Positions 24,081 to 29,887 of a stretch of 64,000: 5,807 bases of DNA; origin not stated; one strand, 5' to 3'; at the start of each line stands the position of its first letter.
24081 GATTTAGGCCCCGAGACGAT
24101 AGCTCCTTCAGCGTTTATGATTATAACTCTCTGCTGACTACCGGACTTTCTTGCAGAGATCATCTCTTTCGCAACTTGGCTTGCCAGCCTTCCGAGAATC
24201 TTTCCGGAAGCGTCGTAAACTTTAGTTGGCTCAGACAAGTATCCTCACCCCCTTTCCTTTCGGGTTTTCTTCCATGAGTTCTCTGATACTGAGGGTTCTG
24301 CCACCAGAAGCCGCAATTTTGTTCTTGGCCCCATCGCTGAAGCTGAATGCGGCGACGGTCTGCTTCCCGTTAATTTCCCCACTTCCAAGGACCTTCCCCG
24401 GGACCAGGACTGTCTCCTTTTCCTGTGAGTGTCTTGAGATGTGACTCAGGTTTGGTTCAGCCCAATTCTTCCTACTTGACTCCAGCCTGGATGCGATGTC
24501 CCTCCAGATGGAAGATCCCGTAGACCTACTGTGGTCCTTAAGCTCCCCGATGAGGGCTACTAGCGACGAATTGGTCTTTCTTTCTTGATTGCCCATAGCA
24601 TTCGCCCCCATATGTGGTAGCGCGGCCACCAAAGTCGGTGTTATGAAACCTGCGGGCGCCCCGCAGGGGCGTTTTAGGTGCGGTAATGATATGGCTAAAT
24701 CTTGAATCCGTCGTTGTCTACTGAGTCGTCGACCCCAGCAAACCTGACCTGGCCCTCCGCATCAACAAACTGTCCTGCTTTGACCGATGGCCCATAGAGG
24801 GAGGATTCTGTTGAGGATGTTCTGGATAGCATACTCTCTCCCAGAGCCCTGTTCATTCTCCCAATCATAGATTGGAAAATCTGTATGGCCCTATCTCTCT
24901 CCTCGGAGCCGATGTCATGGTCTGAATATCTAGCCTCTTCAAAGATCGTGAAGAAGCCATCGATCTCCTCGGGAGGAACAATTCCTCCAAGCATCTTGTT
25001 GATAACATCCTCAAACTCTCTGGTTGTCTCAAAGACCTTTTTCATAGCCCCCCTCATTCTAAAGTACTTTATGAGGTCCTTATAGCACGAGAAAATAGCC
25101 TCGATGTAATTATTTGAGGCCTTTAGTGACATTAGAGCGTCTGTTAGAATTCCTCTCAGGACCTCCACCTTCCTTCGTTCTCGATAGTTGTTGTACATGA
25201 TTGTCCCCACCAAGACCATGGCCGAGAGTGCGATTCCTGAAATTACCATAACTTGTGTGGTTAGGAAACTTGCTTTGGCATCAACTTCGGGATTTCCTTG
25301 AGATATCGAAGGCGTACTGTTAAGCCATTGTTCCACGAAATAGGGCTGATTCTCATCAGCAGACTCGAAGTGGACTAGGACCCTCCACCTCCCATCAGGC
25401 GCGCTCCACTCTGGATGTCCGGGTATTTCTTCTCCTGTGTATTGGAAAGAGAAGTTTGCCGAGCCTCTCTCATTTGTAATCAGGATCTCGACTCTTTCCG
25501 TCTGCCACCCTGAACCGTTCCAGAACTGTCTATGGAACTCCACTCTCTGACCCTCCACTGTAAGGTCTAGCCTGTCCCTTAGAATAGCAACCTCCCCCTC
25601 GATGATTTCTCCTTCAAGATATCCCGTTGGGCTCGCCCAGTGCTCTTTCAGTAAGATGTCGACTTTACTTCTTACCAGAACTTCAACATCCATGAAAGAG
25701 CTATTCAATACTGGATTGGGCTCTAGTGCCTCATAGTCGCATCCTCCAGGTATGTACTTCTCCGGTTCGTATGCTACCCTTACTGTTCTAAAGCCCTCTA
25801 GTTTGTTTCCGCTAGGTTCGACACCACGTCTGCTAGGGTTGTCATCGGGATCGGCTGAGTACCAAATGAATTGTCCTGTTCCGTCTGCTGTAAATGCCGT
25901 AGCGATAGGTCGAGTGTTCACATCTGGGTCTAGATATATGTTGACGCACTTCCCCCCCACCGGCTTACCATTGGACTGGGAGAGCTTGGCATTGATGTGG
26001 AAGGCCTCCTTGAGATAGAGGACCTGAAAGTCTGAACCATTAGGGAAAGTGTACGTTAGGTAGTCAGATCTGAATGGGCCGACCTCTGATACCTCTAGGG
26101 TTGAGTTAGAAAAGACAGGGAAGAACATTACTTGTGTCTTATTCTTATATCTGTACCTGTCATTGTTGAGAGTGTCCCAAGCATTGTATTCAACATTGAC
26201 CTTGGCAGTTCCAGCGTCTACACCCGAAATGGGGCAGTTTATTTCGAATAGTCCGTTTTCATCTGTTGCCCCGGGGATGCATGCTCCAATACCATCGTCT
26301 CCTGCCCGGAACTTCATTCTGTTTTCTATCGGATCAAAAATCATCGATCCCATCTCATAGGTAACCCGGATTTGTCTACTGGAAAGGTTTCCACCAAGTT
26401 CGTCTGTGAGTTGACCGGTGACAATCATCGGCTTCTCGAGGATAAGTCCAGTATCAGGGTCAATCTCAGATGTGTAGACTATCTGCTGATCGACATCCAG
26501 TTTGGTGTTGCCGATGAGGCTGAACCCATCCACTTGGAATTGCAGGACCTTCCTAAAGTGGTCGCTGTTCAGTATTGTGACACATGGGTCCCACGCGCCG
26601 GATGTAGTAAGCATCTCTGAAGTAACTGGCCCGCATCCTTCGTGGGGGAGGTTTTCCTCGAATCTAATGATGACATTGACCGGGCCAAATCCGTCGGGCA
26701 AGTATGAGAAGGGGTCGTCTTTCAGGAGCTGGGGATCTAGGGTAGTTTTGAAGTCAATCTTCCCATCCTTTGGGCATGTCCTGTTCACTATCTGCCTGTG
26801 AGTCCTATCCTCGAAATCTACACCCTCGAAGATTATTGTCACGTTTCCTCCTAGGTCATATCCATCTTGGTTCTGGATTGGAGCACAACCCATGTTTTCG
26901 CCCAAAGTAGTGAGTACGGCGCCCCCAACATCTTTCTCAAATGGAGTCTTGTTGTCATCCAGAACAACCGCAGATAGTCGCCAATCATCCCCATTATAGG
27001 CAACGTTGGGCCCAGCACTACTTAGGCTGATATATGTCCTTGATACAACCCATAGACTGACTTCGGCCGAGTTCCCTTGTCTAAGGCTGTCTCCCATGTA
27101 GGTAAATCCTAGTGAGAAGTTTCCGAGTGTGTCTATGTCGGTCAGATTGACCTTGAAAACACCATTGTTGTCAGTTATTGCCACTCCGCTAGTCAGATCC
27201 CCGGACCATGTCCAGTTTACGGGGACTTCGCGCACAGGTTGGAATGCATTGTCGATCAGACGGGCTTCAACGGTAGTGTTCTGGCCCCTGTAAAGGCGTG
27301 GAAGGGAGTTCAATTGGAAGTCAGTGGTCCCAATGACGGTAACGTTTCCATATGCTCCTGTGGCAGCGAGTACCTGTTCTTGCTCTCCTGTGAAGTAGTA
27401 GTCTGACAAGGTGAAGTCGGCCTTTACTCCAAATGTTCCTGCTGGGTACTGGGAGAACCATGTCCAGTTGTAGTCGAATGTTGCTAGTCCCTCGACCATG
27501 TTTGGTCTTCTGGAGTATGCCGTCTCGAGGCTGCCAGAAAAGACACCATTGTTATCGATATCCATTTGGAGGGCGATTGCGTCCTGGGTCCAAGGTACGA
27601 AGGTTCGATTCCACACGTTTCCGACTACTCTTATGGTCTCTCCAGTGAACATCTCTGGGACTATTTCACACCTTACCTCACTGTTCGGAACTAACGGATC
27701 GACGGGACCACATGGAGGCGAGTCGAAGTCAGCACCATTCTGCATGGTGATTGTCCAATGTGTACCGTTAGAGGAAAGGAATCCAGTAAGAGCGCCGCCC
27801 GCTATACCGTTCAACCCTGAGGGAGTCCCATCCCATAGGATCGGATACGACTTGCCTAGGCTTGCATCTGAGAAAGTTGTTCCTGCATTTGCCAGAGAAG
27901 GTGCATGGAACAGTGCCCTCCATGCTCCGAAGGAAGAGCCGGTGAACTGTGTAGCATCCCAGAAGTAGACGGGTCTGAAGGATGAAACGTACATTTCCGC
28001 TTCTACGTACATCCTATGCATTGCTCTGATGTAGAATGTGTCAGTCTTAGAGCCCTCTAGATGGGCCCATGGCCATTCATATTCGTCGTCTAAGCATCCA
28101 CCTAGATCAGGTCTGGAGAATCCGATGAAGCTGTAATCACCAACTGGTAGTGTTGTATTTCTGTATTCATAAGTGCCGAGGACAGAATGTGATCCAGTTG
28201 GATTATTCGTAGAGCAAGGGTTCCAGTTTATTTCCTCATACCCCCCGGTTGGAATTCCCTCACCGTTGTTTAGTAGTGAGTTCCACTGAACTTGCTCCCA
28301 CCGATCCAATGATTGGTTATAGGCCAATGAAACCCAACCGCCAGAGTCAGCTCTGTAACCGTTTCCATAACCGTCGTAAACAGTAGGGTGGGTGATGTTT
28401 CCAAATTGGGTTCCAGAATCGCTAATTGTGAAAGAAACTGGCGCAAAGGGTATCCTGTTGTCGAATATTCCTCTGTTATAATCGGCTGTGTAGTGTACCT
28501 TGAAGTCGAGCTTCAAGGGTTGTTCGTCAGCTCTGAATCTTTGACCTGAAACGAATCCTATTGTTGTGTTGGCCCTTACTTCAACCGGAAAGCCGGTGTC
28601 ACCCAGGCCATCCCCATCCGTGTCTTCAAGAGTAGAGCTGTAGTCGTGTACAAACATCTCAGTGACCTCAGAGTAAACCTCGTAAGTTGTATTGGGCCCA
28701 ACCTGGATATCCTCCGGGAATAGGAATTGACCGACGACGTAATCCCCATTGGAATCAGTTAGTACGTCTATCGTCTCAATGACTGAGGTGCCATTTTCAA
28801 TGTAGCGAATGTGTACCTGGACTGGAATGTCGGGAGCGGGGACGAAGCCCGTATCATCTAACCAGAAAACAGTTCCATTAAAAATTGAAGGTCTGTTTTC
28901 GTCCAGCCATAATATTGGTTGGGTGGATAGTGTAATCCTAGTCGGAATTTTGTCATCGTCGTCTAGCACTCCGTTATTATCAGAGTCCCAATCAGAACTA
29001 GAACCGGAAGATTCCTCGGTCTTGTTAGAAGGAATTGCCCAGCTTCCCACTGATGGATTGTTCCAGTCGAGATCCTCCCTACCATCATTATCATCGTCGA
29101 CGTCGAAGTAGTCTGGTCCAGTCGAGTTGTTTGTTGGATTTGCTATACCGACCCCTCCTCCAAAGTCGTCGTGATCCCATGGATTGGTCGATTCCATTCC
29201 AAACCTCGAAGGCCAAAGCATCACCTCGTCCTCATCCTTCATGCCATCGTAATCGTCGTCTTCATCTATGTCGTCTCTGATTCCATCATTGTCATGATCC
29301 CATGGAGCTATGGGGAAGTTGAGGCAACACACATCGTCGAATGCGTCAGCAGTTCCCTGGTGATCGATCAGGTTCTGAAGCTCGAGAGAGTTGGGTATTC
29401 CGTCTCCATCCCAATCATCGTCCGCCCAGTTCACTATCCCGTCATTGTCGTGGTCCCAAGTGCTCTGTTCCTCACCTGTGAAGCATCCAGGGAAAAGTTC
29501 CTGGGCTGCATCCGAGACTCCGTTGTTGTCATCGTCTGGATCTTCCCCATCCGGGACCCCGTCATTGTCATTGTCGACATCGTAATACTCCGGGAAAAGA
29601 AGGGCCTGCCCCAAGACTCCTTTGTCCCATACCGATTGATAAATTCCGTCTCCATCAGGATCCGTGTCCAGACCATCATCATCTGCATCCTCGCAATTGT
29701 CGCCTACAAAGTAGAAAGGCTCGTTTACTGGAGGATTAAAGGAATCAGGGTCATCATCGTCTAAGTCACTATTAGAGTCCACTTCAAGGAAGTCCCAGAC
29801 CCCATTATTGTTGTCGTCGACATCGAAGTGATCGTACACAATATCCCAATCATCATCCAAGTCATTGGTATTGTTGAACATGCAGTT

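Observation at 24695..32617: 2640-aa protein with at least 30 thrombospondin-type-3-like calcium-binding repeats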

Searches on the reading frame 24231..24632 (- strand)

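Call 11: search_protein_families(library=pfam, proteins=[window:24231-24632:-], max_evalue=0.01)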
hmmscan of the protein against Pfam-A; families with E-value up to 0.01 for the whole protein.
window:24231-24632:- (133 aa): 2 families
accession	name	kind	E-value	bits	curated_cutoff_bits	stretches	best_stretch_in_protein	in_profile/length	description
PF17135.9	Ribosomal_L18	-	1.7e-09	37.8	28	1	20-132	20-139/188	Ribosomal protein 60S L18 and 50S L18e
PF00828.25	Ribosomal_L27A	-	4.1e-06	27.6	21.5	1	80-112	38-70/72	Ribosomal proteins 50S-L15, 50S-L18e, 60S-L27A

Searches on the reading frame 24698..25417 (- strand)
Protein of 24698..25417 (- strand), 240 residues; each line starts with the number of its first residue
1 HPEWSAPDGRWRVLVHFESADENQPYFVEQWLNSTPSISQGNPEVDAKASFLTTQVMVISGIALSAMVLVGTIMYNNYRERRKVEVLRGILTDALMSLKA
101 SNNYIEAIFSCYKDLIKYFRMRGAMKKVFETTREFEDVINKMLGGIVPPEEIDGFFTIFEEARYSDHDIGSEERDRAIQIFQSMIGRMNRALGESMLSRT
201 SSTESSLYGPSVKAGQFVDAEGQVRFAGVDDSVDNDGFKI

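Call 8: search_protein_families(library=pfam, proteins=[window:24698-25417:-], max_evalue=10)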
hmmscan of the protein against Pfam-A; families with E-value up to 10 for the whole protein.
seq(240 aa): 1 family
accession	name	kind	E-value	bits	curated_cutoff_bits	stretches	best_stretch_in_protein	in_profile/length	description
PF13559.11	DUF4129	-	0.0002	21.8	24.8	1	123-180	13-67/69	Domain of unknown function (DUF4129)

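Call 56: search_solved_structures(query=A5, max_evalue=10, show_alignments=1)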
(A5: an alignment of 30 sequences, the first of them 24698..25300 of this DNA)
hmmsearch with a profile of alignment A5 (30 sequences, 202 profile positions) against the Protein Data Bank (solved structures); distinct sequences matched with E-value up to 10: 1.
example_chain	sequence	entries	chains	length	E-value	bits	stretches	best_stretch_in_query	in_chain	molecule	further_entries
3tt9_A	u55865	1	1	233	0.17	14.8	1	7-68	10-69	Plakophilin-2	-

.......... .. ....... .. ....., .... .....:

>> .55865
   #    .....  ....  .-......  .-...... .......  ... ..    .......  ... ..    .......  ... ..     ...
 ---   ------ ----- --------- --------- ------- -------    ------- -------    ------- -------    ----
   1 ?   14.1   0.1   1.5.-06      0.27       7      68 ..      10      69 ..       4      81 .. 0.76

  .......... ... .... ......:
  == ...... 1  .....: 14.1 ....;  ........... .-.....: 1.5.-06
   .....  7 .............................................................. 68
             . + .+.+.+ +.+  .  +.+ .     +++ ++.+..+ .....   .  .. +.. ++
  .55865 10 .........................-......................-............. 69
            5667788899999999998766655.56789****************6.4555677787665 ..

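Call 57: search_protein_families(library=pfam, alignment_id=A5, max_evalue=0.01)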
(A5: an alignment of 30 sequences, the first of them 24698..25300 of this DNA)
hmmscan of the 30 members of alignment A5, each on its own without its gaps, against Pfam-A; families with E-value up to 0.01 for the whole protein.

A. member 1, window:24698-25300:- (201 aa): 1 family
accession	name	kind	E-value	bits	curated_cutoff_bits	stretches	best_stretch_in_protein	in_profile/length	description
PF13559.11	DUF4129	-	0.00014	22.3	24.8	1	84-141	13-67/69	Domain of unknown function (DUF4129)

B. families by the number of members that match (of 30 scanned): 2 families
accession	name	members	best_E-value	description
PF13559.11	DUF4129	30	2.4e-10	Domain of unknown function (DUF4129)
PF03081.22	Exo70_C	1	0.0063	Exo70 exocyst complex subunit C-terminal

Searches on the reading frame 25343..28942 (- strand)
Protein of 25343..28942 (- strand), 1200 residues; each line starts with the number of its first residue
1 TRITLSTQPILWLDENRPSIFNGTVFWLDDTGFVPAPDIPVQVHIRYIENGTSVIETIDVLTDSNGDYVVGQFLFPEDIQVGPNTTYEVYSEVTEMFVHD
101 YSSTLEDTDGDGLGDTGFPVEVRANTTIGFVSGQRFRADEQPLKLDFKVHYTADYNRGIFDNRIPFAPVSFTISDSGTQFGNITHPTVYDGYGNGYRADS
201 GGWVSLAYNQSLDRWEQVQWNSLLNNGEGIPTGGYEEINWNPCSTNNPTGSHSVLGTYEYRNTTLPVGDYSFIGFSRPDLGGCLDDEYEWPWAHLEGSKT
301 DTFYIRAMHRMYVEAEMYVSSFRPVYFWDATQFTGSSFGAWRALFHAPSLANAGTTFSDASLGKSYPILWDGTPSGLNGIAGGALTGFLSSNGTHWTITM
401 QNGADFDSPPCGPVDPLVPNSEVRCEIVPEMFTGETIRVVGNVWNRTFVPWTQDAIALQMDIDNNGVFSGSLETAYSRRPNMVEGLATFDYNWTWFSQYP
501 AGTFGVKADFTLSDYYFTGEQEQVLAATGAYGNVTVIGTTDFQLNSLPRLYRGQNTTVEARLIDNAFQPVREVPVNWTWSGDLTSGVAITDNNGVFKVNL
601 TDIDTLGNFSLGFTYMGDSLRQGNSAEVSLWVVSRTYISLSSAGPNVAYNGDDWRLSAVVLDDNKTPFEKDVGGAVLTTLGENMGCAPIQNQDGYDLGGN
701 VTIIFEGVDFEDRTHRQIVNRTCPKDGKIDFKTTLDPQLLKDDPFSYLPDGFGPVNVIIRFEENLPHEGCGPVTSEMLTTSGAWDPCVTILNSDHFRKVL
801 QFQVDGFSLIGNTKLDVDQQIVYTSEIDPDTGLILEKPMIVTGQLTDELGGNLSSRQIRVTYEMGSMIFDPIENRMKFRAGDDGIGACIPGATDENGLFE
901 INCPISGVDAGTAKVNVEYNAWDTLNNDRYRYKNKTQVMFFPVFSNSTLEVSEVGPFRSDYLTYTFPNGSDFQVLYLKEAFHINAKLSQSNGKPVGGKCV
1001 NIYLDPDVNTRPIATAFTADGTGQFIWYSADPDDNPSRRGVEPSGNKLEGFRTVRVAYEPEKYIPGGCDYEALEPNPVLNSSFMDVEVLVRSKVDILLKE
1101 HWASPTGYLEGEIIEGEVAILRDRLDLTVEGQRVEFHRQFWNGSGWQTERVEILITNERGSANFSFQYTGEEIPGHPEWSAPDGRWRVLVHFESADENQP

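Call 59: predict_structure(alignment_id=A3)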
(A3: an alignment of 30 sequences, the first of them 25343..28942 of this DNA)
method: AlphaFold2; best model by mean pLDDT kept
length: 1200 residues; sequences in the alignment: 30
mean_pLDDT: 80.4   pTM: 0.43
mean pLDDT of the five models: 80.4, 78.6, 76.7, 74.3, 74.2
residues with pLDDT >= 90: 124; 70-90: 912; 50-70: 148; < 50: 16
segments of 3 or more residues with pLDDT < 50: 689-694
pLDDT, mean of each block of 10 residues (from residue 1): 84 70 86 86 77 74 87 53 68 66 76 75 84 79 87 77 86 77 83 84 88 85 79 84 72 85 76 89 67 82 86 90 89 81 90 84 82 79 81 89 71 75 83 87 86 88 76 82 89 80 85 78 67 84 74 80 78 87 86 84 77 83 84 82 88 88 63 63 52 57 89 87 79 89 86 92 80 81 81 83 90 87 73 76 90 89 77 72 78 89 75 87 83 89 81 82 77 84 87 80 84 84 85 73 73 87 75 59 87 77 80 85 69 85 86 82 86 82 85 61
secondary structure, 60 per line:
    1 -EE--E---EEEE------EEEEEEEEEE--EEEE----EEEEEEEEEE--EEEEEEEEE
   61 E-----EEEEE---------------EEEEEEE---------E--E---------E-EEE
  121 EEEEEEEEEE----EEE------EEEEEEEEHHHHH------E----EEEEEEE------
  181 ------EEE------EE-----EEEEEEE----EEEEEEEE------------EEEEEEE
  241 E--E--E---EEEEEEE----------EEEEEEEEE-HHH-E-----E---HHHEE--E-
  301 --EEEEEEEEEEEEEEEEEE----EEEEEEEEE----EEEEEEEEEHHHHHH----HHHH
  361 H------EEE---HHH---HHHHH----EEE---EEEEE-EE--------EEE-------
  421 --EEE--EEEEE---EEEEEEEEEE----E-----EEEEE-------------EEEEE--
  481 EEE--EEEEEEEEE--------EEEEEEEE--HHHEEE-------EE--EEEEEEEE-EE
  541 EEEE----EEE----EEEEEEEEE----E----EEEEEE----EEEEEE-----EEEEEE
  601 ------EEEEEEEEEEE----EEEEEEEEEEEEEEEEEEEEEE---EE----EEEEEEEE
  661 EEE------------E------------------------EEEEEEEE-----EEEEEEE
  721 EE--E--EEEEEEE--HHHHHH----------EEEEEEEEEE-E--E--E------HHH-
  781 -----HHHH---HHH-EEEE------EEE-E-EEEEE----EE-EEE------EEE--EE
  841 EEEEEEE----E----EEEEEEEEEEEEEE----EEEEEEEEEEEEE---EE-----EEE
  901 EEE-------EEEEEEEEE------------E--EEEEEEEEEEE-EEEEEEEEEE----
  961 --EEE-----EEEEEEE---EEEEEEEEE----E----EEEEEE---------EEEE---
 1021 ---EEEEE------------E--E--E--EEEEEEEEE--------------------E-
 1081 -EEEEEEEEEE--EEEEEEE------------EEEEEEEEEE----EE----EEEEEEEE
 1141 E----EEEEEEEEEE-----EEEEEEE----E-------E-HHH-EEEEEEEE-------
elements in order (helices of 4 or more, strands of 3 or more residues): E10-13 E20-29 E32-35 E40-49 E52-61 E67-71 E87-93 E118-130 E135-137 E144-151 H152-156 E168-174 E187-189 E203-209 E214-221 E234-241 E251-257 E268-276 E303-320 E325-333 E338-346 H347-352 H357-361 E368-370 H380-384 E389-391 E395-399 E411-413 E423-425 E428-432 E436-445 E456-460 E474-478 E481-483 E486-494 E503-510 E516-518 E530-537 E539-544 E549-551 E556-564 E574-579 E584-589 E595-600 E607-617 E622-643 E653-663 E701-708 E714-722 E728-734 H737-742 E753-762 H786-789 E797-800 E807-809 E813-817 E825-827 E834-836 E839-847 E857-870 E875-887 E898-903 E911-919 E935-945 E947-956 E963-965 E971-977 E981-989 E999-1004 E1014-1017 E1024-1028 E1050-1058 E1082-1091 E1094-1100 E1113-1122 E1133-1141 E1146-1155 E1161-1167 E1186-1193

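Call 61: fold_search(model_id=the predicted structure, library=pdb)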
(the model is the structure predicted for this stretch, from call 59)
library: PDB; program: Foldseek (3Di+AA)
matches with E <= 10: 1718; with E <= 0.001: 303
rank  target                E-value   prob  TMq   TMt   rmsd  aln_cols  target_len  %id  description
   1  7q1y_A                1.1e-19  1.00  0.12  0.11  49.0      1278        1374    8  X-ray structure of human A2ML1 (released 2022-04-20)
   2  5a42                  7.0e-19  1.00  0.10  0.08  60.0      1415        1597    9  Cryo-EM single particle 3D reconstruction of the native conformation of E. coli alpha-2-macroglobulin (ECAM) (released 2015-07-29)
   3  7o7n_A                1.5e-18  1.00  0.13  0.13  51.9      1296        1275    8  (h-alpha2M)4 semiactivated I state (released 2022-04-13)
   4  9fx2                  2.0e-18  1.00  0.12  0.13  50.5      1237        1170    8  Structure of methylamine activated CD109 (released 2025-03-19)
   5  7q60                  5.3e-18  1.00  0.13  0.13  51.5      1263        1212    8  Structure of TEV cleaved A2ML1 (A2ML1-TE) (released 2022-04-20)
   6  7von                  5.5e-18  1.00  0.14  0.12  47.5      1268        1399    9  Native alpha-2-macroglobulin monomer (released 2022-11-16)
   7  7o7q_A                9.0e-18  1.00  0.13  0.13  51.5      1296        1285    8  (h-alpha2M)4 trypsin-activated state (released 2022-04-13)
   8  7o7p_C                1.5e-17  1.00  0.13  0.13  51.4      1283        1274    8  (h-alpha2M)4 activated state (released 2022-04-13)
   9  7o7p_A                1.5e-17  1.00  0.13  0.12  51.3      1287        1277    8  (h-alpha2M)4 activated state (released 2022-04-13)
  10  7q61_A                2.3e-17  1.00  0.13  0.13  51.1      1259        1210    8  Structure of TEV conjugated A2ML1 (A2ML1-TC) (released 2022-04-20)
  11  9fx3_A                6.1e-17  1.00  0.12  0.12  51.0      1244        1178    9  Structure of active human CD109 (released 2025-03-19)
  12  8oq3_A                9.9e-17  1.00  0.12  0.10  52.3      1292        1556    8  Structure of methylamine treated human complement C3 (released 2024-02-21)
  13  6tav_A                1.1e-16  1.00  0.14  0.12  51.6      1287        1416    8  Crystal structure of endopeptidase-induced alpha2-macroglobulin (released 2021-05-12)
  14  8ayh_B                1.3e-16  1.00  0.12  0.15  50.7      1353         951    8  Structure of Complement C5 in Complex with small molecule inhibitor and CVF (released 2022-12-21)
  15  7q62_A                1.4e-16  1.00  0.13  0.13  50.6      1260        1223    8  Structure of TEV cleaved A2ML1 dimer (A2ML1-TT dimer) (released 2022-04-20)
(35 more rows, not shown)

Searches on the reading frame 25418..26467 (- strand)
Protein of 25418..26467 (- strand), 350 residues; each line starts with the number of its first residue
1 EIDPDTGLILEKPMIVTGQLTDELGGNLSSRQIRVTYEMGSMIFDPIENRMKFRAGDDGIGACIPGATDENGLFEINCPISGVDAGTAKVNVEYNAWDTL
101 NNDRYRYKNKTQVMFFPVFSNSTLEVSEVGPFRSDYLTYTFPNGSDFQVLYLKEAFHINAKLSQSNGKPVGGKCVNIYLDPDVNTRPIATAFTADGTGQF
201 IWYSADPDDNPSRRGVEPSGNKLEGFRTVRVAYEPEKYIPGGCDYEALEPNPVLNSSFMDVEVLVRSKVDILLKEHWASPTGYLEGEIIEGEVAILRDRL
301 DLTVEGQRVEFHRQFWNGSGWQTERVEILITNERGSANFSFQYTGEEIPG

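Call 8: search_protein_families(library=pfam, proteins=[window:25418-26467:-], max_evalue=10)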
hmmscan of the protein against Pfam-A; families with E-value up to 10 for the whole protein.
seq(350 aa): 1 family
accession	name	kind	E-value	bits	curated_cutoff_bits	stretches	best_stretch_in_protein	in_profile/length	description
PF17789.7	MG4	-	0.039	14.6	24.7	1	156-202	16-60/95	Macroglobulin domain MG4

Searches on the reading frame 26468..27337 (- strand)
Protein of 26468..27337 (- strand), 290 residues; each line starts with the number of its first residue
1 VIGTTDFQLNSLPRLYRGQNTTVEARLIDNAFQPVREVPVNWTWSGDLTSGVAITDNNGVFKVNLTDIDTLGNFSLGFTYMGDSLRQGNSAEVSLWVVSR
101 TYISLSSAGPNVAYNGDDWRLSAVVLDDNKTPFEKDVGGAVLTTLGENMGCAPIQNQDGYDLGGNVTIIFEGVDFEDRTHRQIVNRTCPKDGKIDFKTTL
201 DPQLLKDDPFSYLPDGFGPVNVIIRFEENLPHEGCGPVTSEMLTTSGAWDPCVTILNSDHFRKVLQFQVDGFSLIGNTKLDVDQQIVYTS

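Call 8: search_protein_families(library=pfam, proteins=[window:26468-27337:-], max_evalue=10)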
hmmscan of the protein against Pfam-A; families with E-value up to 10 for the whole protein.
seq(290 aa): 3 families
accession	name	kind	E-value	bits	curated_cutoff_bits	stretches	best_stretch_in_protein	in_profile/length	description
PF02369.22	Big_1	-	1.9e-06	28.3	34.9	1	20-68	18-69/93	Bacterial Ig-like domain (group 1)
PF09134.16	Invasin_D3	-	0.078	13.9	33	1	20-93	21-93/98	Invasin, domain 3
PF19115.5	DUF5800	-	0.18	12.4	26.8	1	101-128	2-29/64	Family of unknown function (DUF5800)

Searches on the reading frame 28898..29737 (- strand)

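Call 8: search_protein_families(library=pfam, proteins=[window:28898-29737:-], max_evalue=10)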
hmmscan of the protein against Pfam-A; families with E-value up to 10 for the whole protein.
seq(280 aa): 1 family
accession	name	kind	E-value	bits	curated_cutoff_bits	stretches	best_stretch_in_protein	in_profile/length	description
PF18884.5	TSP3_bac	-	2.4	8.5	25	2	109-121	2-14/22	Bacterial TSP3 repeat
